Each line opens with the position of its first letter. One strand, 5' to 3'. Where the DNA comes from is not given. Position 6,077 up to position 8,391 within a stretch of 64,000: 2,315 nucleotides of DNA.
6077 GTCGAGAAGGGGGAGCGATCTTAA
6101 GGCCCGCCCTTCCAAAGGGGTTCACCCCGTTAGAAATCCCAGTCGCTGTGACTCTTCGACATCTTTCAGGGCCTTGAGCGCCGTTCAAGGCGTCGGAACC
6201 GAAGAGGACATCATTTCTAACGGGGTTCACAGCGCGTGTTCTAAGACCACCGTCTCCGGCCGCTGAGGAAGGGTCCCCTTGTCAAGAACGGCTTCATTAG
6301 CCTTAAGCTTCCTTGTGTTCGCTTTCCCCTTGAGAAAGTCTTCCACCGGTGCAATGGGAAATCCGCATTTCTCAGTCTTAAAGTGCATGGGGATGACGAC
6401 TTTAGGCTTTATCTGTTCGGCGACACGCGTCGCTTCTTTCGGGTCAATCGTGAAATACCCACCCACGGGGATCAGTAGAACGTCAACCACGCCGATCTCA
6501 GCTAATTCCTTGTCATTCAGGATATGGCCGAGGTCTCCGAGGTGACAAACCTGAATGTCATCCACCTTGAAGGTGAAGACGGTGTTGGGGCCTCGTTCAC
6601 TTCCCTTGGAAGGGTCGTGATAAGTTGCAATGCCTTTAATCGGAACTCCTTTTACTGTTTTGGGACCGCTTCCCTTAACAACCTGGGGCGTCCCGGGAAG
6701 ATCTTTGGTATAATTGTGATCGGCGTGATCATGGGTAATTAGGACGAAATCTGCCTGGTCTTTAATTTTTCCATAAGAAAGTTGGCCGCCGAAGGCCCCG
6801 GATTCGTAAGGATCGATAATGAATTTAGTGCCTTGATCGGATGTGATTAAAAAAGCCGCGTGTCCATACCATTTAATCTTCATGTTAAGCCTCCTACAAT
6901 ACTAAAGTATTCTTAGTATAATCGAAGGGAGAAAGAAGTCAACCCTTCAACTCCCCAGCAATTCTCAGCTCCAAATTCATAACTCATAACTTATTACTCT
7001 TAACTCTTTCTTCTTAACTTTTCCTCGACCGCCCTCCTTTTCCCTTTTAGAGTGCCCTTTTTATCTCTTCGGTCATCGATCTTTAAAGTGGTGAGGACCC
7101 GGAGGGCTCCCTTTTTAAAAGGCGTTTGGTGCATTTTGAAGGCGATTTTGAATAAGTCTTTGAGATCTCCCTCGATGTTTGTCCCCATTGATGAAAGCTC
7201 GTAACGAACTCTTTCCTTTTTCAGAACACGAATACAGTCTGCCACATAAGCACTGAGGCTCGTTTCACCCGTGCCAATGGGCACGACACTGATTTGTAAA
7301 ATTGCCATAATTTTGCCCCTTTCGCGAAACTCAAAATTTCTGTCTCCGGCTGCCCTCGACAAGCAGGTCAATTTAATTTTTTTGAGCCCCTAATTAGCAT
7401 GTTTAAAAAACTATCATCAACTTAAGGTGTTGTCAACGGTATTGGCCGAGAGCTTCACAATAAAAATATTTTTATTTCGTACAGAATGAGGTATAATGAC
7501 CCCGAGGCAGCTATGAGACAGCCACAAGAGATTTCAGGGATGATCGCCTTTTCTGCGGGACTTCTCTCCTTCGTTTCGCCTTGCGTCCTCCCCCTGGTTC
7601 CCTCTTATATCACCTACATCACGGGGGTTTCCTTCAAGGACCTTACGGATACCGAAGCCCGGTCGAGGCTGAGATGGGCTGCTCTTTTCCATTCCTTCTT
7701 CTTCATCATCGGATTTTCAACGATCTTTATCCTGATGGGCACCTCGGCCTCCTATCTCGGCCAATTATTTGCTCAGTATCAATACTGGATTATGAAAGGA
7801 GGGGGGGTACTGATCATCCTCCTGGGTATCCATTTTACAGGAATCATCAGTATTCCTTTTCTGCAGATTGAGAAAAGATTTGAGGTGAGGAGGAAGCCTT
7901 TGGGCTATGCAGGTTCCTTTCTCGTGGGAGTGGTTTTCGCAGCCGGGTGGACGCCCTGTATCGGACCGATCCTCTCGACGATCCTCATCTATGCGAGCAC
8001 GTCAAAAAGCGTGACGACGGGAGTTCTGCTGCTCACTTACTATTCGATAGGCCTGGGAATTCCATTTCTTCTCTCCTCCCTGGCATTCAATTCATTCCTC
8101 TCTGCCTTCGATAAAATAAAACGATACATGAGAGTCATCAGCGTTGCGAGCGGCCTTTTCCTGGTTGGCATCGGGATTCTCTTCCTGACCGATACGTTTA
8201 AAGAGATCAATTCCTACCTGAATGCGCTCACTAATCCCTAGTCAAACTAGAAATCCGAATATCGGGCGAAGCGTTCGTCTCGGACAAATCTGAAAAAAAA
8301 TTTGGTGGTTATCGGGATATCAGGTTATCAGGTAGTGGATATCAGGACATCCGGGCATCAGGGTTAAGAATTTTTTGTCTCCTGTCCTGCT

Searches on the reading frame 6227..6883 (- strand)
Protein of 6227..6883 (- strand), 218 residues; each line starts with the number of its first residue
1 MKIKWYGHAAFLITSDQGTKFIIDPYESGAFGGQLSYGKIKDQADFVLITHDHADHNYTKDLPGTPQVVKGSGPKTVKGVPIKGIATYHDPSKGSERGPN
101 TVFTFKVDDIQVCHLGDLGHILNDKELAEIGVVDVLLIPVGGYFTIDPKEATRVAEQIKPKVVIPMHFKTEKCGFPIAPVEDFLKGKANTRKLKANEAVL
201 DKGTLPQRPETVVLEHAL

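Call 11: search_protein_families(library=pfam, proteins=[window:6227-6883:-], max_evalue=0.00001)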
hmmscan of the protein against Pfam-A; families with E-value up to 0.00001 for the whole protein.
window:6227-6883:- (218 aa): 2 families
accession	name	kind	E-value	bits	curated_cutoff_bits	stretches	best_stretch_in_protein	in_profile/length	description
PF13483.12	Lactamase_B_3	-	8.7e-55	185.5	24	1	2-167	1-160/160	Beta-lactamase superfamily domain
PF12706.13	Lactamase_B_2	-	1.7e-14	54.3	27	1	79-168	102-200/200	Beta-lactamase superfamily domain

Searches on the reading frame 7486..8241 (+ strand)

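Call 40: search_protein_families(library=pfam, proteins=[window:7486-8241:+], max_evalue=0.01)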
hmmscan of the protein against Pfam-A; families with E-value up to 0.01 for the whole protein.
window:7486-8241:+ (251 aa): 2 families
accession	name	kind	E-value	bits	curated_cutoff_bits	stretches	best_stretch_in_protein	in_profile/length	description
PF02683.22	DsbD_TM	-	2.6e-18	66.6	27.1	1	20-234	7-215/219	Cytochrome C biogenesis protein transmembrane domain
PF01810.24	LysE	-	0.00058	19.8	25.6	0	194-236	150-192/193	LysE type translocator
